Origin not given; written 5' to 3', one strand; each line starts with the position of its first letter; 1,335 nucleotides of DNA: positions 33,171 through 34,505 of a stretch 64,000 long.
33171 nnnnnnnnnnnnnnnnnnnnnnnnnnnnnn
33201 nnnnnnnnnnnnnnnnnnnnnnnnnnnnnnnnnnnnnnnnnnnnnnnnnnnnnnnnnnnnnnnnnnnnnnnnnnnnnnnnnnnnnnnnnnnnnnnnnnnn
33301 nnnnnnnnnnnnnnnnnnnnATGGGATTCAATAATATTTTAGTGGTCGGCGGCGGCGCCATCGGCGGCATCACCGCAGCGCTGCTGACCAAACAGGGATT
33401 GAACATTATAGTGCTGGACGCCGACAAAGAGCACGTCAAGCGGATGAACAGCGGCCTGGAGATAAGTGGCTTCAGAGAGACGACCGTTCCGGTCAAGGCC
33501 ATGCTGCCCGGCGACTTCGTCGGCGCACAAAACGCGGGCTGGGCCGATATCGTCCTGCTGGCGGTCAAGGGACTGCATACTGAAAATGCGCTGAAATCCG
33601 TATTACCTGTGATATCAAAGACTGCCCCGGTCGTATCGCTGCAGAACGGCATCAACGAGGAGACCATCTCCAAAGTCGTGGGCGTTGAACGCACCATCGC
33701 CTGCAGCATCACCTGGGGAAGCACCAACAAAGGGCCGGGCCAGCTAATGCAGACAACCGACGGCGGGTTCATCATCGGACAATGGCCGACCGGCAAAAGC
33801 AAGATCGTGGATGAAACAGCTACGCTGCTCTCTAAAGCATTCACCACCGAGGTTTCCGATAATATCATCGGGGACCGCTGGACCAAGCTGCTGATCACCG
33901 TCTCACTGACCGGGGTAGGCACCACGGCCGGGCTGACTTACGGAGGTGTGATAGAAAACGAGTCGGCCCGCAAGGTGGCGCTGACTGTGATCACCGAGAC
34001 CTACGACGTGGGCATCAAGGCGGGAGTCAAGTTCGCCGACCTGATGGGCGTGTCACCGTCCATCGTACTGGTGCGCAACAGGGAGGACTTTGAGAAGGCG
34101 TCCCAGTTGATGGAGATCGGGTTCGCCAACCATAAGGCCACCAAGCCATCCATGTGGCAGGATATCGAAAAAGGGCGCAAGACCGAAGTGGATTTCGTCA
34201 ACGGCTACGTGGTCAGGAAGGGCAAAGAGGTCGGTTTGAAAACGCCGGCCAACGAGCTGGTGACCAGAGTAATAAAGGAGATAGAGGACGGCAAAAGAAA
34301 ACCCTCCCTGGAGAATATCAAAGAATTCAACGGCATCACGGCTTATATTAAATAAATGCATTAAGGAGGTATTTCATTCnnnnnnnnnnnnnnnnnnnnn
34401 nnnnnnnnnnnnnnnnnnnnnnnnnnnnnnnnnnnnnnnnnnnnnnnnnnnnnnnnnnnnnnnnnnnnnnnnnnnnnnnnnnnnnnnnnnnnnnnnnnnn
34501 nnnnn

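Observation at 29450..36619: BKACE-centred catabolic cluster with a HemL-like aminotransferase, two dehydrogenases and two transporters: substrate unknown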

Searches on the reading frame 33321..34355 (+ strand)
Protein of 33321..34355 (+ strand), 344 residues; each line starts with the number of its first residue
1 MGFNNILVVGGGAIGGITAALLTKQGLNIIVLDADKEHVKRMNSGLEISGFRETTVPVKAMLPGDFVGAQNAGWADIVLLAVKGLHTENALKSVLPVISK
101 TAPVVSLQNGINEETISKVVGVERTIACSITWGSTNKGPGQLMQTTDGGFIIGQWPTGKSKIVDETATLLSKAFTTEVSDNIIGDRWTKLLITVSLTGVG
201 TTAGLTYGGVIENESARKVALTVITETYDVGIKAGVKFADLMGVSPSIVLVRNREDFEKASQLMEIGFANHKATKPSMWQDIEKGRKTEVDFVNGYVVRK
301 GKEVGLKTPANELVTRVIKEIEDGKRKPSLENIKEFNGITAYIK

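Call 3: search_protein_families(library=pfam, proteins=[window:33321-34355:+])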
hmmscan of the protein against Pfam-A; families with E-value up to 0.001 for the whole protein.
window:33321-34355:+ (344 aa): 5 families
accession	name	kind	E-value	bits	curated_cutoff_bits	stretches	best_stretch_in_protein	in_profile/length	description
PF08546.17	ApbA_C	-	6e-28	98.1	22.7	1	181-322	1-125/125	Ketopantoate reductase PanE/ApbA C terminal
PF02558.23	ApbA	-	1e-27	97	22.2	1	6-156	1-149/150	Ketopantoate reductase PanE/ApbA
PF01210.29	NAD_Gly3P_dh_N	-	9.9e-07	29.3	23.1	1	6-118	2-113/158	NAD-dependent glycerol-3-phosphate dehydrogenase N-terminus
PF03721.20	UDPG_MGDP_dh_N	-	2.6e-06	27.6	27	1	5-45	2-42/187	UDP-glucose/GDP-mannose dehydrogenase family, NAD binding domain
PF01266.30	DAO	-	0.00015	21.9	27.9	1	6-51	2-50/353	FAD dependent oxidoreductase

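Call 4: search_protein_families(library=ncbifam, proteins=[window:33321-34355:+])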
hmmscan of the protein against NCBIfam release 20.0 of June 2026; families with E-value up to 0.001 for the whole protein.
window:33321-34355:+ (344 aa): 23 families
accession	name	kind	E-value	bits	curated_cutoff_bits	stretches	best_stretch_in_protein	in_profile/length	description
TIGR00745.1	apbA_panE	subfamily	1.1e-55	189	141.35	1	5-322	1-302/305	2-dehydropantoate 2-reductase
NF005092.1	PRK06522.2-3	equivalog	7e-45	153.4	500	1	6-322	3-295/296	2-dehydropantoate 2-reductase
NF005091.0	PRK06522.2-2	equivalog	4.2e-39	134.5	252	1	5-325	3-300/302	2-dehydropantoate 2-reductase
NF005088.0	PRK06522.1-2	subfamily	9.1e-39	133.4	371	1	6-322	3-302/308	2-dehydropantoate 2-reductase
NF006083.0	PRK08229.1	equivalog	4.7e-32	111.3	371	1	5-331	4-326/341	2-dehydropantoate 2-reductase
NF005089.0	PRK06522.1-4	subfamily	9.7e-28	97.5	223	2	115-320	129-316/326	2-dehydropantoate 2-reductase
NF009543.0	PRK12921.1-5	equivalog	4.4e-22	78.6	339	1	6-320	3-301/305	oxidoreductase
NF004887.0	PRK06249.1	equivalog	6.6e-22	78.1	360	1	5-325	7-314/316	putative 2-dehydropantoate 2-reductase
NF005087.0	PRK06522.1-1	equivalog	7.2e-22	77.8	351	1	5-323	2-290/296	2-dehydropantoate 2-reductase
NF005094.0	PRK06522.2-5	equivalog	9.2e-21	74.4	382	1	5-317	2-297/307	2-dehydropantoate 2-reductase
NF004311.0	PRK05708.1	equivalog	4.3e-19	68.5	378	2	6-197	5-192/305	putative 2-dehydropantoate 2-reductase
NF005093.0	PRK06522.2-4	equivalog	4.5e-19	68.9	308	2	5-228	5-224/304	2-dehydropantoate 2-reductase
NF009541.0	PRK12921.1-1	equivalog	2.8e-13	49.8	338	1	5-321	7-292/297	oxidoreductase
NF005090.0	PRK06522.2-1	equivalog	7.6e-10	38.5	496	1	6-216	5-209/296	2-dehydropantoate 2-reductase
NF000942.0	PRK00094.1-4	subfamily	1.5e-08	34.2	257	1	4-122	3-120/334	NAD(P)H-dependent glycerol-3-phosphate dehydrogenase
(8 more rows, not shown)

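Call 30: search_solved_structures(query=window:33321-34355:+)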
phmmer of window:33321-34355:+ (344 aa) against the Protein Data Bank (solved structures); distinct sequences matched with E-value up to 0.001: 18.
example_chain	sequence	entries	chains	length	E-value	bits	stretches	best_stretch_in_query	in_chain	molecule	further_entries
3hwr_A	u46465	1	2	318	1.5e-28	103.2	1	6-325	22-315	2-dehydropantoate 2-reductase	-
5hws_A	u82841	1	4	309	1.6e-28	103.1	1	6-323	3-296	2-dehydropantoate 2-reductase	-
5ayv_A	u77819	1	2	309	2e-28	102.8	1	6-323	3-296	2-dehydropantoate 2-reductase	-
3wfi_A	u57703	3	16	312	1.2e-23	87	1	6-324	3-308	2-dehydropantoate 2-reductase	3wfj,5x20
8wl4_A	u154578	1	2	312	2.1e-20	76.4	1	3-322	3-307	2-dehydropantoate 2-reductase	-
8wl1_A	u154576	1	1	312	2.4e-20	76.2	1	3-322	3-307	2-dehydropantoate 2-reductase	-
8wl3_A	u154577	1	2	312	3e-20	75.9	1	3-322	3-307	2-dehydropantoate 2-reductase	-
2ew2_A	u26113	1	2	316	2.2e-17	66.5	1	6-319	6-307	2-dehydropantoate 2-reductase, putative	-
3hn2_A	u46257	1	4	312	1.6e-12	50.5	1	6-228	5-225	2-dehydropantoate 2-reductase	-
3i83_A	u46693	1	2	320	1.2e-10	44.4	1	5-199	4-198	2-dehydropantoate 2-reductase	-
3ghy_A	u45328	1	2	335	1.3e-10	44.3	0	2-111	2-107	Ketopantoate reductase protein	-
5zik_A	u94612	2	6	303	2.7e-10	43.2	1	8-205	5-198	Probable 2-dehydropantoate 2-reductase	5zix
6k1r_A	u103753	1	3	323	3.2e-10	42.9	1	8-205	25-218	Probable 2-dehydropantoate 2-reductase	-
4ol9_A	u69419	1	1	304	2.1e-08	37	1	5-324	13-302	Putative 2-dehydropantoate 2-reductase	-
2ofp_A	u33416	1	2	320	3.6e-08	36.2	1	275-322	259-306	Ketopantoate reductase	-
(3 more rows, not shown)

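Call 64: find_homologous_proteins(query=window:33321-34355:+)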
Query window:33321-34355:+ (344 aa): 1070 proteins with E <= 0.001 among 5278 candidates; the best 120 are listed.
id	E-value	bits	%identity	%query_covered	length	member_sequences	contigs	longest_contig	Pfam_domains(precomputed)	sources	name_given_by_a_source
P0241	5.9e-210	714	95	100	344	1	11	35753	PF02558.23,PF01210.30,PF03721.21,PF08546.18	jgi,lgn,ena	-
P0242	6.5e-210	714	94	100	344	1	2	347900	PF02558.23,PF01210.30,PF03721.21,PF08546.18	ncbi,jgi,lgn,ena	ncbi:MAG: ketopantoate reductase family protein [Dehalococcoidia bacterium]|jgi:2-dehydropantoate 2-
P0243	1.9e-208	709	94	100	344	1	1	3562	PF02558.23,PF01210.30,PF03721.21,PF08546.18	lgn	-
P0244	4.4e-208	708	94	100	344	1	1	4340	PF02558.23,PF01210.30,PF03721.21,PF08546.18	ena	-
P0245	3.3e-205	699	93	100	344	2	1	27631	PF01266.31,PF02558.23,PF01210.30,PF03721.21,PF08546.18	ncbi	-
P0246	2.3e-203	693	92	100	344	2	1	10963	PF02558.23,PF01210.30,PF03721.21,PF08546.18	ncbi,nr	ncbi:MAG: ketopantoate reductase family protein [Dehalococcoidia bacterium]|nr:ketopantoate reductas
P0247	8.6e-202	687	91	100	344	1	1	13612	PF01266.31,PF02558.23,PF01210.30,PF03721.21,PF08546.18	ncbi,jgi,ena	ncbi:MAG: ketopantoate reductase family protein [Dehalococcoidia bacterium]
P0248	1.1e-201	687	91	100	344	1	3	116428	PF01266.31,PF02558.23,PF01210.30,PF03721.21,PF08546.18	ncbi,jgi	-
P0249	5.4e-201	685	90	100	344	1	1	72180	PF01266.31,PF02558.23,PF01210.30,PF03721.21,PF08546.18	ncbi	-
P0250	6.8e-201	684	90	100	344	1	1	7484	PF01266.31,PF02558.23,PF01210.30,PF03721.21,PF08546.18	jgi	-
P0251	1.3e-200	684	90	100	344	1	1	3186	PF02558.23,PF01210.30,PF03721.21,PF08546.18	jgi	jgi:2-dehydropantoate 2-reductase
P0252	5.9e-200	681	90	100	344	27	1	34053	PF02558.23,PF01210.30,PF03721.21,PF08546.18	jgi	-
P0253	2.5e-197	673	89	100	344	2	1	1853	PF02558.23,PF01210.30,PF03721.21,PF08546.18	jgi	jgi:2-dehydropantoate 2-reductase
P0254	8.1e-196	668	88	100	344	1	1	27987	PF02558.23,PF01210.30,PF03721.21,PF08546.18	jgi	jgi:2-dehydropantoate 2-reductase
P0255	1.4e-193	660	87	100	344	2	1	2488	PF02558.23,PF01210.30,PF03721.21,PF08546.18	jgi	-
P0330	1.4e-91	325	47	99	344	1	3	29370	PF02558.23,PF03721.21,PF08546.18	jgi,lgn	jgi:2-dehydropantoate 2-reductase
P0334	2.5e-69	252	39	90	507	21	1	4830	PF02558.23,PF01210.30,PF03721.21,PF08546.18,PF03807.24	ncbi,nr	ncbi:MAG: 2-dehydropantoate 2-reductase [Thermoplasmata archaeon]|nr:2-dehydropantoate 2-reductase [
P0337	4.2e-66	241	38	93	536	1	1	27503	PF02558.23,PF01210.30,PF08546.18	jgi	-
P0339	3.6e-65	238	39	97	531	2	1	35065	PF02558.23,PF03446.22,PF01210.30,PF08546.18,PF03807.24,PF02737.25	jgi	jgi:2-dehydropantoate 2-reductase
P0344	1.3e-61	227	38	95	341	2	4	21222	PF02558.23,PF03721.21,PF08546.18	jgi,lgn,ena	-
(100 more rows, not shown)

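Call 65: search_protein_families(library=pfam, proteins=[P0339, P0337, P0334, P0330, P0344], max_evalue=0.01)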
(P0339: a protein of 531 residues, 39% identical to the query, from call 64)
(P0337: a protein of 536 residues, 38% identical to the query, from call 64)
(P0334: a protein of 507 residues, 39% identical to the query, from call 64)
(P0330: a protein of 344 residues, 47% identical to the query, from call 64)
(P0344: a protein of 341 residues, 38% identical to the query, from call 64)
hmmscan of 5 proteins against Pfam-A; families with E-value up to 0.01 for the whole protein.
P0339 (531 aa): 10 families
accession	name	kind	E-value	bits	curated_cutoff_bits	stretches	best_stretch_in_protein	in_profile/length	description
PF02558.23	ApbA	-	2.2e-31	108.9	22.2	1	5-150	1-149/150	Ketopantoate reductase PanE/ApbA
PF08546.17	ApbA_C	-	7.3e-27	94.6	22.7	1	175-317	1-125/125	Ketopantoate reductase PanE/ApbA C terminal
PF03446.21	NAD_binding_2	-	1.3e-08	35.5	21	1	5-109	2-100/161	NAD binding domain of 6-phosphogluconate dehydrogenase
PF01210.29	NAD_Gly3P_dh_N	-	3.5e-08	34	23.1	1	5-113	2-114/158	NAD-dependent glycerol-3-phosphate dehydrogenase N-terminus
PF03807.23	F420_oxidored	-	2.1e-07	31.9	21.6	1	5-104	2-94/94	NADP oxidoreductase coenzyme F420-dependent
PF02737.24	3HCDH_N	-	8.3e-06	26.3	22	1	5-64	2-62/180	3-hydroxyacyl-CoA dehydrogenase, NAD binding domain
PF01488.26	Shikimate_DH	-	0.00049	20.6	24.3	1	2-80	12-87/138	Shikimate / quinate 5-dehydrogenase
PF03721.20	UDPG_MGDP_dh_N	-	0.00053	20.1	27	1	4-51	2-49/187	UDP-glucose/GDP-mannose dehydrogenase family, NAD binding domain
PF02254.24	TrkA_N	-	0.0015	19.3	23.8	1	5-46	1-42/116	TrkA-N domain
PF03486.20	HI0933_like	-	0.0022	17.9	50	0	4-43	2-41/244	HI0933-like protein Rossmann domain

P0337 (536 aa): 8 families
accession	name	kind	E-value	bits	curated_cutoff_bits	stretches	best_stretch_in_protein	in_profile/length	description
PF02558.23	ApbA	-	1.1e-30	106.7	22.2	1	9-154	1-149/150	Ketopantoate reductase PanE/ApbA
PF08546.17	ApbA_C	-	2.5e-29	102.6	22.7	1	179-321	1-125/125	Ketopantoate reductase PanE/ApbA C terminal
PF01210.29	NAD_Gly3P_dh_N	-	1.4e-07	32.1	23.1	1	8-129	1-133/158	NAD-dependent glycerol-3-phosphate dehydrogenase N-terminus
PF03721.20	UDPG_MGDP_dh_N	-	3.4e-05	23.9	27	1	7-52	1-46/187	UDP-glucose/GDP-mannose dehydrogenase family, NAD binding domain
PF01266.30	DAO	-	0.00025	21.1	27.9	1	8-59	1-56/353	FAD dependent oxidoreductase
PF03807.23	F420_oxidored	-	0.0012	19.8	21.6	1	8-108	1-94/94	NADP oxidoreductase coenzyme F420-dependent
PF03446.21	NAD_binding_2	-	0.0021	18.5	21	1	8-106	1-93/161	NAD binding domain of 6-phosphogluconate dehydrogenase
PF00899.27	ThiF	-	0.0049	16.5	28.1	0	6-62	20-77/238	ThiF family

P0334 (507 aa): 8 families
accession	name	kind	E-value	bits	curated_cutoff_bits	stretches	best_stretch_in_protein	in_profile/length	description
PF08546.17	ApbA_C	-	8.5e-31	107.4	22.7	1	173-315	1-125/125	Ketopantoate reductase PanE/ApbA C terminal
PF02558.23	ApbA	-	4.1e-30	104.8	22.2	1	5-148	3-149/150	Ketopantoate reductase PanE/ApbA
PF01210.29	NAD_Gly3P_dh_N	-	1.7e-08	35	23.1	1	5-129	4-140/158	NAD-dependent glycerol-3-phosphate dehydrogenase N-terminus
PF03807.23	F420_oxidored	-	5.1e-06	27.4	21.6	1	5-102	4-94/94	NADP oxidoreductase coenzyme F420-dependent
PF03721.20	UDPG_MGDP_dh_N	-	1.1e-05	25.5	27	1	1-49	1-49/187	UDP-glucose/GDP-mannose dehydrogenase family, NAD binding domain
PF03435.24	Sacchrp_dh_NADP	-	0.00026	21.7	25.1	1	4-99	2-75/129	Saccharopine dehydrogenase NADP binding domain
PF03446.21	NAD_binding_2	-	0.0013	19.3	21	1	5-99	4-92/161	NAD binding domain of 6-phosphogluconate dehydrogenase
PF02737.24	3HCDH_N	-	0.0059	17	22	1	5-42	4-41/180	3-hydroxyacyl-CoA dehydrogenase, NAD binding domain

P0330 (344 aa): 8 families
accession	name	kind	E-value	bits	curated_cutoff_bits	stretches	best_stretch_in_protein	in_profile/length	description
PF08546.17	ApbA_C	-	6.1e-25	88.4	22.7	1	184-320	1-120/125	Ketopantoate reductase PanE/ApbA C terminal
PF02558.23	ApbA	-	5e-24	85.1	22.2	1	6-159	1-149/150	Ketopantoate reductase PanE/ApbA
PF03721.20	UDPG_MGDP_dh_N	-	1.1e-05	25.5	27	1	6-88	3-85/187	UDP-glucose/GDP-mannose dehydrogenase family, NAD binding domain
PF02737.24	3HCDH_N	-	0.00014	22.2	22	1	6-66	2-62/180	3-hydroxyacyl-CoA dehydrogenase, NAD binding domain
PF01266.30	DAO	-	0.0027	17.7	27.9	1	5-36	1-32/353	FAD dependent oxidoreductase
PF03807.23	F420_oxidored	-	0.003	18.6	21.6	0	6-114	2-94/94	NADP oxidoreductase coenzyme F420-dependent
PF02254.24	TrkA_N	-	0.0055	17.5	23.8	0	6-61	1-57/116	TrkA-N domain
PF13450.12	NAD_binding_8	-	0.0058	17.3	21.9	0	8-36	1-29/68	NAD(P)-binding Rossmann-like domain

P0344 (341 aa): 8 families
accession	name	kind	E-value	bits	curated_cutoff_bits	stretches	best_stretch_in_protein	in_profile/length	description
PF02558.23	ApbA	-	3.9e-29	101.6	22.2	1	4-140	2-140/150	Ketopantoate reductase PanE/ApbA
PF08546.17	ApbA_C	-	1.2e-25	90.7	22.7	1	178-318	2-125/125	Ketopantoate reductase PanE/ApbA C terminal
PF03721.20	UDPG_MGDP_dh_N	-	2.7e-06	27.5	27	1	1-47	1-47/187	UDP-glucose/GDP-mannose dehydrogenase family, NAD binding domain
PF01210.29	NAD_Gly3P_dh_N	-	4.9e-05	23.8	23.1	1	3-107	2-109/158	NAD-dependent glycerol-3-phosphate dehydrogenase N-terminus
PF03446.21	NAD_binding_2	-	9.9e-05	22.8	21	1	3-108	2-100/161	NAD binding domain of 6-phosphogluconate dehydrogenase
PF02737.24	3HCDH_N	-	0.00015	22.2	22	1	3-67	2-63/180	3-hydroxyacyl-CoA dehydrogenase, NAD binding domain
PF02254.24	TrkA_N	-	0.00032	21.4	23.8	1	4-45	2-43/116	TrkA-N domain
PF03807.23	F420_oxidored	-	0.0097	16.9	21.6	0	3-98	2-89/94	NADP oxidoreductase coenzyme F420-dependent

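Call 66: find_encoding_contigs(protein=P0339, flank=7000, max_places=2)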
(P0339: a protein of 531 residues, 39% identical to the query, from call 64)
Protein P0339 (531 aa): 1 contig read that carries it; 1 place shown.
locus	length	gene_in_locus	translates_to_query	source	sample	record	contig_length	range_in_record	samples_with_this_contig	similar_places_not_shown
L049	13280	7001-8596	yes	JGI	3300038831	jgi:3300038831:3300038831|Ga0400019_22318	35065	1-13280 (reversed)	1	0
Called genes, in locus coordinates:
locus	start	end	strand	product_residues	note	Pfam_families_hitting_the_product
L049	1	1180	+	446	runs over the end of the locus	PF01364:Peptidase_C25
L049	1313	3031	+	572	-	PF00112:Peptidase_C1, PF07602:DUF1565 (faint), PF13229:Beta_helix, PF05048:NosD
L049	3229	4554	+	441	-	PF00144:Beta-lactamase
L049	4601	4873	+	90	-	PF01040:UbiA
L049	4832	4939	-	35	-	-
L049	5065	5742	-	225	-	-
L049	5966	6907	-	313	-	PF01073:3Beta_HSD, PF01370:Epimerase, PF02719:Polysacc_synt_2 (weak), PF04321:RmlD_sub_bind, PF05368:NmrA, PF13460:NAD_binding_10, PF16363:GDP_Man_Dehyd, PF07993:NAD_binding_4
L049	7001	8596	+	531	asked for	PF01210:NAD_Gly3P_dh_N, PF02558:ApbA, PF02737:3HCDH_N (weak), PF03446:NAD_binding_2, PF03807:F420_oxidored (weak), PF08546:ApbA_C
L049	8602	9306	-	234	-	PF00561:Abhydrolase_1 (faint), PF12697:Abhydrolase_6 (weak)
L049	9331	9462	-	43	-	-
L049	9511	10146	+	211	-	-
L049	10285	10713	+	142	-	-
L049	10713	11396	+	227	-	-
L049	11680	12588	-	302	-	PF01040:UbiA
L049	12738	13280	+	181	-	?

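Call 67: find_encoding_contigs(protein=P0330, flank=7000, max_places=2)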
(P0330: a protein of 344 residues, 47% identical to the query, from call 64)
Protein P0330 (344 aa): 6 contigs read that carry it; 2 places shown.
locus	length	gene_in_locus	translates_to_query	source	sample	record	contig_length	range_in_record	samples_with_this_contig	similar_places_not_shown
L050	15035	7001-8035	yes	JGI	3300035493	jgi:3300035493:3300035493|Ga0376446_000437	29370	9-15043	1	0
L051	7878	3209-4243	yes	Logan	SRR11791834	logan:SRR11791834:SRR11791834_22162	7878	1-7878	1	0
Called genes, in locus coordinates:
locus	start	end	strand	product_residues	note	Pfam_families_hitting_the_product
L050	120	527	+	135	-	PF12838:Fer4_7 (faint), PF13237:Fer4_10 (faint), PF13187:Fer4_9 (faint), PF00037:Fer4, PF12797:Fer4_2 (weak), PF12837:Fer4_6 (weak)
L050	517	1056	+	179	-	PF01558:POR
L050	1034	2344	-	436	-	PF00285:Citrate_synt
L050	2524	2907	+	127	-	-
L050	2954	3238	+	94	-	-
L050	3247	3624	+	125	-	-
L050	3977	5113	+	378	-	PF00465:Fe-ADH, PF13685:Fe-ADH_2, PF25137:ADH_Fe_C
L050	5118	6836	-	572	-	PF02776:TPP_enzyme_N, PF00205:TPP_enzyme_M, PF02775:TPP_enzyme_C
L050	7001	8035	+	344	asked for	PF02558:ApbA, PF03721:UDPG_MGDP_dh_N (weak), PF08546:ApbA_C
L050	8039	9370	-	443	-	PF03616:Glt_symporter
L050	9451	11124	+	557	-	PF02776:TPP_enzyme_N, PF00205:TPP_enzyme_M, PF02775:TPP_enzyme_C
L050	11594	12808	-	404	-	PF02515:CoA_transf_3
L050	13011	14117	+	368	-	PF00155:Aminotran_1_2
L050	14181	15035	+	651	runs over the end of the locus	PF01751:Toprim, PF01131:Topoisom_bac, PF01396:Zn_ribbon_Top1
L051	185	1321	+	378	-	PF00465:Fe-ADH, PF13685:Fe-ADH_2, PF25137:ADH_Fe_C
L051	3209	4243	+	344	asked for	PF02558:ApbA, PF03721:UDPG_MGDP_dh_N (weak), PF08546:ApbA_C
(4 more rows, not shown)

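Call 77: search_solved_structures(query=window:33321-34355:+, show_alignments=4, max_evalue=1e-20)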
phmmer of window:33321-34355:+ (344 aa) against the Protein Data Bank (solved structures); distinct sequences matched with E-value up to 1e-20: 4.
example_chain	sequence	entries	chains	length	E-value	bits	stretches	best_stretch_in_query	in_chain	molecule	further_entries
3hwr_A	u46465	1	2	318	1.5e-28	103.2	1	6-325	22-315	2-dehydropantoate 2-reductase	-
5hws_A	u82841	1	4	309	1.6e-28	103.1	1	6-323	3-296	2-dehydropantoate 2-reductase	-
5ayv_A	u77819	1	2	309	2e-28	102.8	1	6-323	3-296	2-dehydropantoate 2-reductase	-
3wfi_A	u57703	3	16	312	1.2e-23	87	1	6-324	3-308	2-dehydropantoate 2-reductase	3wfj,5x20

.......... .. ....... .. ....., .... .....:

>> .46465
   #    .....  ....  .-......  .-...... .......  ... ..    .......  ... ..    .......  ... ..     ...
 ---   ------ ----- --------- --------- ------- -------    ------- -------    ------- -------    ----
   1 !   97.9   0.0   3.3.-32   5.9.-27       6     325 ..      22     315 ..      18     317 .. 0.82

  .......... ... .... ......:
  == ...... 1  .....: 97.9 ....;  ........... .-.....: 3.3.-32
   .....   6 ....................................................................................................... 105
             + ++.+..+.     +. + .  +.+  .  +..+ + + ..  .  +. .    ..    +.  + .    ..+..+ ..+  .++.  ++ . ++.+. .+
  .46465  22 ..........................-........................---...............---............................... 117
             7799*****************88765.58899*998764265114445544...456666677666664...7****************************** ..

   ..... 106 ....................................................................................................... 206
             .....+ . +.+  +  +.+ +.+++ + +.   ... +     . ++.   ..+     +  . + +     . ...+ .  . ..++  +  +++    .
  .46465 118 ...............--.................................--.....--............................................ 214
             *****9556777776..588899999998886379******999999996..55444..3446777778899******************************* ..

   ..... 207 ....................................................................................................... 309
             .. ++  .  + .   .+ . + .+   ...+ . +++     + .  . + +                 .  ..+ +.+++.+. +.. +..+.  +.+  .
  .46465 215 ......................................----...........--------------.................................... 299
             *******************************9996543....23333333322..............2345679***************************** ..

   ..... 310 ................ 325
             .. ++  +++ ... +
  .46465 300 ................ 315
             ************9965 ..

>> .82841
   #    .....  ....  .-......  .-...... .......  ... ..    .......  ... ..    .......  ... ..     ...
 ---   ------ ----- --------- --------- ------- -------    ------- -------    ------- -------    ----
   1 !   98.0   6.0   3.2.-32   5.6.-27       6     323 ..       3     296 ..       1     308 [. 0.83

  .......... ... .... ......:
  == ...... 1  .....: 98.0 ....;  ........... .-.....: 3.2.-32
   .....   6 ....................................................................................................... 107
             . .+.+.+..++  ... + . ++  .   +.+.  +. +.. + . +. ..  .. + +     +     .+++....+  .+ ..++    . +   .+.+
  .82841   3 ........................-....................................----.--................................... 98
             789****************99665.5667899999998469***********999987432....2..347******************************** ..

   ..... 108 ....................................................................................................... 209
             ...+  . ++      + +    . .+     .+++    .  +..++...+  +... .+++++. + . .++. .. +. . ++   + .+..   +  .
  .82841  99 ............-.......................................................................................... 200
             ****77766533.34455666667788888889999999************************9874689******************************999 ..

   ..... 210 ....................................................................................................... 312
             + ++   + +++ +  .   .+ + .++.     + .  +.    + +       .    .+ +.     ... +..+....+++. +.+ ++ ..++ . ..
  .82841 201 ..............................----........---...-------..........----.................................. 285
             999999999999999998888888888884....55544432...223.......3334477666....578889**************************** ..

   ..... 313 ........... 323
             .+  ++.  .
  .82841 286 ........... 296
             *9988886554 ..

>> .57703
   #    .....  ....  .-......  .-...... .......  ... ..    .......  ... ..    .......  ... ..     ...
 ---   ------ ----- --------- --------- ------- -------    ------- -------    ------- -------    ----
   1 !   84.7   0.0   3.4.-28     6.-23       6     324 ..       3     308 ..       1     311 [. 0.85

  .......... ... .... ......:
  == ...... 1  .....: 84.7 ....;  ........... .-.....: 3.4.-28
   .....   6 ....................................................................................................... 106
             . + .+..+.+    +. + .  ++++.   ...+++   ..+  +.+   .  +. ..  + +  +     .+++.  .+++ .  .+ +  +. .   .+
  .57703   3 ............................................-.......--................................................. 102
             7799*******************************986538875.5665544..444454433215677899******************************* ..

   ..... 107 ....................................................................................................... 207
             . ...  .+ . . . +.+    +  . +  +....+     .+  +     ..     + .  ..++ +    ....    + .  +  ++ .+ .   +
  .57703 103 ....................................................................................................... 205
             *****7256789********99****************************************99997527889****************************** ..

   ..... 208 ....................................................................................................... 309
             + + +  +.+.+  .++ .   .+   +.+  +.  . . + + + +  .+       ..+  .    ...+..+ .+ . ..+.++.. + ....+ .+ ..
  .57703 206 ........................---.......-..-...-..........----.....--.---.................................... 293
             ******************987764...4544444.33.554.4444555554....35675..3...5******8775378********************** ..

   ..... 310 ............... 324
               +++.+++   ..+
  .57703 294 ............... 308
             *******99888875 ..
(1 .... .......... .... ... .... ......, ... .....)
